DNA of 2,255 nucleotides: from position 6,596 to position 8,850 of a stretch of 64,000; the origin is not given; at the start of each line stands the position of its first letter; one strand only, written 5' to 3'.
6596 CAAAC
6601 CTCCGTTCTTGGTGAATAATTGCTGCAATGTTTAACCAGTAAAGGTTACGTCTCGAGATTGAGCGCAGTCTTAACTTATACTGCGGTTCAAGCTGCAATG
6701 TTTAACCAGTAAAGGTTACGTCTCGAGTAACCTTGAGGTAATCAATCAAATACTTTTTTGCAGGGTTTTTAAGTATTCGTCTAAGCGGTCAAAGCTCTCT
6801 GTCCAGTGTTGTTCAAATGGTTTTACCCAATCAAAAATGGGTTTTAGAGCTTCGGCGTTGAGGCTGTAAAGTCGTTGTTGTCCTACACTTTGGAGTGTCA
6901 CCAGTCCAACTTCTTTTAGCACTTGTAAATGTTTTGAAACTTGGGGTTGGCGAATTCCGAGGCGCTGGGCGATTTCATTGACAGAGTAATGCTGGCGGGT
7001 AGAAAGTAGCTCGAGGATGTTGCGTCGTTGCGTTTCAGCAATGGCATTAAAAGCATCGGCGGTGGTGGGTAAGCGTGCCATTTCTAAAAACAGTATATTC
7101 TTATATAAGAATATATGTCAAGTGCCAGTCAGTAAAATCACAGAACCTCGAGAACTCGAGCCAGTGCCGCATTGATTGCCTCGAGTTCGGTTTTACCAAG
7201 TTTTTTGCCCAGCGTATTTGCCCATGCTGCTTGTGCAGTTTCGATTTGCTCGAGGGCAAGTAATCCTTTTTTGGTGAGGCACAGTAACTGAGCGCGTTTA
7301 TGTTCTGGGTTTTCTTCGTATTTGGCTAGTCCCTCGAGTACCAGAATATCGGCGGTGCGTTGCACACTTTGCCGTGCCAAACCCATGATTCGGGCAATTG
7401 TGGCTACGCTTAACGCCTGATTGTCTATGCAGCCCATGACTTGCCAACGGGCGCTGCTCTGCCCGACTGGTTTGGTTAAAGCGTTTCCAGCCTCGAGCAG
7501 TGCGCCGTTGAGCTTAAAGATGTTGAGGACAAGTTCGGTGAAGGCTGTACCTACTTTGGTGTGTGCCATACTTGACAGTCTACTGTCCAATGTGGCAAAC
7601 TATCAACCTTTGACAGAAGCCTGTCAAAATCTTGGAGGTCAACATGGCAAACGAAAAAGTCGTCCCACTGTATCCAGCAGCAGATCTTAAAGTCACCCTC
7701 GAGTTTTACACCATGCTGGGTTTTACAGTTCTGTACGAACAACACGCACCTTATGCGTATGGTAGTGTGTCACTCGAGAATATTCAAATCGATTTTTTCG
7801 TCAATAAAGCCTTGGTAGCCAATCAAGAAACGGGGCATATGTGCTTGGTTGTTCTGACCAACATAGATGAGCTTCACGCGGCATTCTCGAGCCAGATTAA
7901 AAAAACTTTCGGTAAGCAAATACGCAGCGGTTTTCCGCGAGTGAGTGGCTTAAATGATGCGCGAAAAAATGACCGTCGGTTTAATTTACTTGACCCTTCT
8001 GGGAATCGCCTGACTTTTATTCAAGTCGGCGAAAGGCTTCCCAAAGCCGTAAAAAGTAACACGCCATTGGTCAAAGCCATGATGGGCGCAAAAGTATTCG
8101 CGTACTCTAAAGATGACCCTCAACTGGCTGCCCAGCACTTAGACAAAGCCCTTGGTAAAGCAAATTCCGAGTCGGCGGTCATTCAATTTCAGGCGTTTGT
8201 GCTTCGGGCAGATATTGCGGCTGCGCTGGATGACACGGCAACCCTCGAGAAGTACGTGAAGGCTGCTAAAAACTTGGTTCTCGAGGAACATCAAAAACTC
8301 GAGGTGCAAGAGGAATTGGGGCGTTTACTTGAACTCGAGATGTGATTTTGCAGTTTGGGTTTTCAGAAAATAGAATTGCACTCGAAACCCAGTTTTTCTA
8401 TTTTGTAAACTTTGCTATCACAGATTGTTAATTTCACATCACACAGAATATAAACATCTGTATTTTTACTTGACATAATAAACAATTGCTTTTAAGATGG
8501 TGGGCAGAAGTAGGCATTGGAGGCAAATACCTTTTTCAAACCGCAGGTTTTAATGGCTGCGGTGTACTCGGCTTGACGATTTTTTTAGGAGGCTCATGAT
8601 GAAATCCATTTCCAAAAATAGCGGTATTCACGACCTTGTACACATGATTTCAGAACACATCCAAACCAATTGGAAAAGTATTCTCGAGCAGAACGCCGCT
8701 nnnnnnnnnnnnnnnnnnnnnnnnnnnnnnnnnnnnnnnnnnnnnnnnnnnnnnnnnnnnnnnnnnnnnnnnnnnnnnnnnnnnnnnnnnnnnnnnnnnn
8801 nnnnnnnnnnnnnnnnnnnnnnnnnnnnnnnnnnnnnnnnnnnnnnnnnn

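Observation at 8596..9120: Short-form UvrA paralog carrying an unrecognised ~175-aa N-terminal domain, next to a resistance-like gene cluster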

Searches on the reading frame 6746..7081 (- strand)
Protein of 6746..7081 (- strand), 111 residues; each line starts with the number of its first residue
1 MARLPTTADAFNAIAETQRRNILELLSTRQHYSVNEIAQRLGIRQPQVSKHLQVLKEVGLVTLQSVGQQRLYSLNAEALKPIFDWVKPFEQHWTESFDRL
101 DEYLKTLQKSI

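Call 5: search_protein_families(library=pfam, proteins=[window:6746-7081:-], max_evalue=0.01)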
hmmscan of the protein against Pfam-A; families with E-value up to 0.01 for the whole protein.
window:6746-7081:- (111 aa): 22 families
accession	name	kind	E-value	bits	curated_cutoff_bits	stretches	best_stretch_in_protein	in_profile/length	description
PF01022.26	HTH_5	-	1.1e-11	44.8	22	1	18-62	3-46/47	Bacterial regulatory protein, arsR family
PF12840.13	HTH_20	-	9.8e-11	41.9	27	1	19-63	6-50/51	Helix-turn-helix domain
PF25212.1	HVO_A0114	-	3.5e-08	33.6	27.6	1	7-70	12-75/84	HVO_A0114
PF12802.13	MarR_2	-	1.4e-07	32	27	1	22-68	10-57/61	MarR family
PF09339.16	HTH_IclR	-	7.6e-07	29.3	22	1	22-62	8-49/52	IclR helix-turn-helix domain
PF13412.12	HTH_24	-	2.6e-06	27.4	21.9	1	18-62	4-48/48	Winged helix-turn-helix DNA-binding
PF21476.4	PF0610-like_N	-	2.9e-06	27.8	33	1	17-54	1-37/50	PF0610-like, N-terminal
PF01325.25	Fe_dep_repress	-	3.8e-05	24.2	26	1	20-63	11-54/60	Iron dependent repressor, N-terminal DNA binding domain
PF01978.25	TrmB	-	4.9e-05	23.5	25.6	1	25-72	17-62/68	Sugar-specific transcriptional regulator TrmB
PF13545.12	HTH_Crp_2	-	5.2e-05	23.6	27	1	31-80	22-68/70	Crp-like helix-turn-helix domain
PF08279.18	HTH_11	-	7.7e-05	22.9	25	1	19-66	2-49/55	HTH domain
PF14394.12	DUF4423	-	0.00013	22.3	30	1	10-67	14-72/165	Domain of unknown function (DUF4423)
PF24033.1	DUF7342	-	0.00014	22.4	31.6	1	28-78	14-64/150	Family of unknown function (DUF7342)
PF19187.6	HTH_PafC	-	0.00052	20.3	32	1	22-61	9-48/115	PafC helix-turn-helix domain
PF02082.26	Rrf2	-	0.0017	18.9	30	1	24-64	16-56/132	Iron-dependent Transcriptional regulator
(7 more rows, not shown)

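Call 70: search_protein_families(library=ncbifam, proteins=[window:6746-7081:-], max_evalue=0.001)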
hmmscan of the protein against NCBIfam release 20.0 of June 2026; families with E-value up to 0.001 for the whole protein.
window:6746-7081:- (111 aa): 23 families
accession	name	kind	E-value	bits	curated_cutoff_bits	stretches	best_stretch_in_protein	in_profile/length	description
NF033788.1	HTH_metalloreg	subfamily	4.7e-23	80.8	55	1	8-82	2-76/77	metalloregulator ArsR/SmtB family transcription factor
NF033789.1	repress_SdpR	subfamily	7.5e-18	64.2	100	1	10-87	1-77/79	autorepressor SdpR family transcription factor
NF040642.1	sulf_sens_BigR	equivalog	2.9e-09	36.9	155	1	9-77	12-79/95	sulfite-sensing transcriptional repressor BigR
NF047906.1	CdPbTransRegCmtR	equivalog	6.5e-08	32.4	150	1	12-79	16-82/104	Cd(II)/Pb(II)-sensing metalloregulatory transcriptional regulator CmtR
NF045707.1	Dbac_1936_reg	equivalog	1.3e-07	31.6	115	1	8-78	8-77/99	ArsR/SmtB-type metalloregulator TsoR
NF053602.1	Phr_regulator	exception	2.5e-07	30.4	320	1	16-62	11-56/191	heat shock transcription regulator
NF007528.0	PRK10141.1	subfamily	8.4e-07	28.9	97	1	9-76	8-75/117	metalloregulator ArsR/SmtB family transcription factor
NF053755.1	MsvR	equivalog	1.5e-06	28.1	220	1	7-82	3-80/236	transcriptional factor MsvR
NF041413.1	ArsR_Rv2640c_fam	equivalog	3.5e-06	27.4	155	1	11-82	36-109/118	Rv2640c family ArsR-like transcriptional regulator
NF008850.0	PRK11886.1-5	equivalog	1.1e-05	24.7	489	1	17-67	6-55/320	bifunctional biotin--[acetyl-CoA-carboxylase] ligase/biotin operon repressor BirA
NF008847.0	PRK11886.1-2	equivalog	1.2e-05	24.9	293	1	17-69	5-57/320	bifunctional biotin--[acetyl-CoA-carboxylase] ligase/biotin operon repressor BirA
TIGR01884.1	cas_HTH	subfamily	2.3e-05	23.9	60.2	1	17-75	142-199/202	CRISPR-associated CARF protein Csa3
NF011671.1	PRK15090.1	equivalog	6.5e-05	22.3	275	1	20-74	17-69/256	DNA-binding transcriptional regulator KdgR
NF053881.1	TransRegDeoRBac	equivalog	6.7e-05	22.2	420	1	29-64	18-53/311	DNA-binding transcriptional repressor DeoR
NF053606.1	Sta1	subfamily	7.6e-05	22.7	80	1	20-63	23-66/100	Sta1 family transcriptional regulator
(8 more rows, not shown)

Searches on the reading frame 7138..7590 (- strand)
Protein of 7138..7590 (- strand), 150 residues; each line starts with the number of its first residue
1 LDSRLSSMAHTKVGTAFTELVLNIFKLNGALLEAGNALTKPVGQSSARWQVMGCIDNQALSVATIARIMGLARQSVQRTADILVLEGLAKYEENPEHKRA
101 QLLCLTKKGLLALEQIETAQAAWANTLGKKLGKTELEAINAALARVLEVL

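Call 5: search_protein_families(library=pfam, proteins=[window:7138-7590:-], max_evalue=0.01)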
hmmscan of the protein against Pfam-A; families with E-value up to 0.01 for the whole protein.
window:7138-7590:- (150 aa): 4 families
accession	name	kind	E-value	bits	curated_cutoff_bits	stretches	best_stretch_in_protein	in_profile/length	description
PF12802.13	MarR_2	-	5.4e-09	36.5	27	1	47-100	6-61/61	MarR family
PF13551.12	HTH_29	-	0.0015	19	28.1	1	58-95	10-48/64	Winged helix-turn helix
PF01047.28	MarR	-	0.0048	17.2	24.6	0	48-99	5-57/59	MarR family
PF13384.12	HTH_23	-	0.0093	16.2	24.6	0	47-81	6-39/50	Homeodomain-like domain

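Call 70: search_protein_families(library=ncbifam, proteins=[window:7138-7590:-], max_evalue=0.001)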
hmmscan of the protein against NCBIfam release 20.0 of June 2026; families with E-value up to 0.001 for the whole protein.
window:7138-7590:- (150 aa): 3 families
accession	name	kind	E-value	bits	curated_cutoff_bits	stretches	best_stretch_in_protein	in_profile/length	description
NF045593.1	bilirub_TF_BilQ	equivalog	1.4e-07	31.3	125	1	61-147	46-132/135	bilirubin utilization transcriptional regulator BilQ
NF053777.1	Saro0803TransReg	equivalog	5.8e-05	22.8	200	1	46-147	41-139/140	Saro_0803 family transcriptional regulator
NF008565.1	PRK11512.1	equivalog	0.00016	21.7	240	1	38-147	32-143/144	multiple antibiotic resistance transcriptional regulator MarR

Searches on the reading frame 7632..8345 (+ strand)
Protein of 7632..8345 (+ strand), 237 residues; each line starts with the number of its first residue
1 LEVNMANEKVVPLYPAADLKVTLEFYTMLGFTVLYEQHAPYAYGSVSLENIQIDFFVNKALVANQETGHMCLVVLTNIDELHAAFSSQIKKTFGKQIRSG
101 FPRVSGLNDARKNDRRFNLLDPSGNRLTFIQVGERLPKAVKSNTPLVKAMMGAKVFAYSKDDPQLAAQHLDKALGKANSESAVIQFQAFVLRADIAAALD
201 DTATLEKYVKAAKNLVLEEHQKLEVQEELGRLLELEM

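Call 5: search_protein_families(library=pfam, proteins=[window:7632-8345:+], max_evalue=0.01)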
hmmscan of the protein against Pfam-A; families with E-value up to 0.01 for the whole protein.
window:7632-8345:+ (237 aa): 1 family
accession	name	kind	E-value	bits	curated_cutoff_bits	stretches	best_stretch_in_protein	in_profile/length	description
PF00903.31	Glyoxalase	-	0.0041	17.9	20.6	0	15-128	8-120/121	Glyoxalase/Bleomycin resistance protein/Dioxygenase superfamily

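Call 68: search_solved_structures(query=window:7632-8345:+, max_evalue=1)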
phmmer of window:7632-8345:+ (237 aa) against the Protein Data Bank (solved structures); distinct sequences matched with E-value up to 1: 8.
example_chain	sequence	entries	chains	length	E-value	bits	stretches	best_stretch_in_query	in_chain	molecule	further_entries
5cj3_A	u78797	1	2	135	0.00017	24.7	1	11-135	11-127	Zbm binding protein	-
4iag_A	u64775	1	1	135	0.00028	23.9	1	11-135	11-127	Zbm binding protein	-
1ewj_A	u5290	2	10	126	0.0018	21.2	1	8-131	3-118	BLEOMYCIN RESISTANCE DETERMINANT | Bleomycin Resistance Protein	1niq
1mh6_A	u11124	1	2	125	0.0022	21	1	9-131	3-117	BLEOMYCIN RESISTANCE PROTEIN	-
1ecs_A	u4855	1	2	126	0.0035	20.3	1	8-131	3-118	BLEOMYCIN RESISTANCE PROTEIN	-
9lp2_A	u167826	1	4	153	0.56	13.1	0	178-234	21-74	dAID23.4L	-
6g43_A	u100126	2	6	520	0.63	13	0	33-153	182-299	Putative major capsid protein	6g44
6g45_A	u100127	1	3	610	0.82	12.6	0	33-152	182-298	Putative major capsid protein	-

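Call 69: search_protein_families(library=padloc, proteins=[window:7632-8345:+], max_evalue=0.1)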
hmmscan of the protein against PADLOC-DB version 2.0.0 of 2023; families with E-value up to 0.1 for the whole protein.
window:7632-8345:+ (237 aa): 0 families

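Call 70: search_protein_families(library=ncbifam, proteins=[window:7632-8345:+], max_evalue=0.001)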
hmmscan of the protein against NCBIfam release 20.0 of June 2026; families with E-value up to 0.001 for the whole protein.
window:7632-8345:+ (237 aa): 3 families
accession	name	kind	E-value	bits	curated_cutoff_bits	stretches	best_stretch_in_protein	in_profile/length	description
NF033156.1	ble_BLMA_gen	subfamily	4.8e-05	23.7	140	1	10-130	7-119/121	BLMA family bleomycin binding protein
NF000005.4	ble_BLMT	exception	0.00019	21.6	210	1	9-131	2-116/117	BLMT family bleomycin binding protein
NF000479.1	zbmA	exception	0.0004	20.7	280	1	11-134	8-123/132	zorbamycin binding protein ZbmA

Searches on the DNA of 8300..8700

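Call 55: search_rna_families(source=window, start=8300, end=8700, threshold=evalue, max_evalue=1)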
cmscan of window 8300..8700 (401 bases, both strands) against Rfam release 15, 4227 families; matches with E-value up to 1: 0.
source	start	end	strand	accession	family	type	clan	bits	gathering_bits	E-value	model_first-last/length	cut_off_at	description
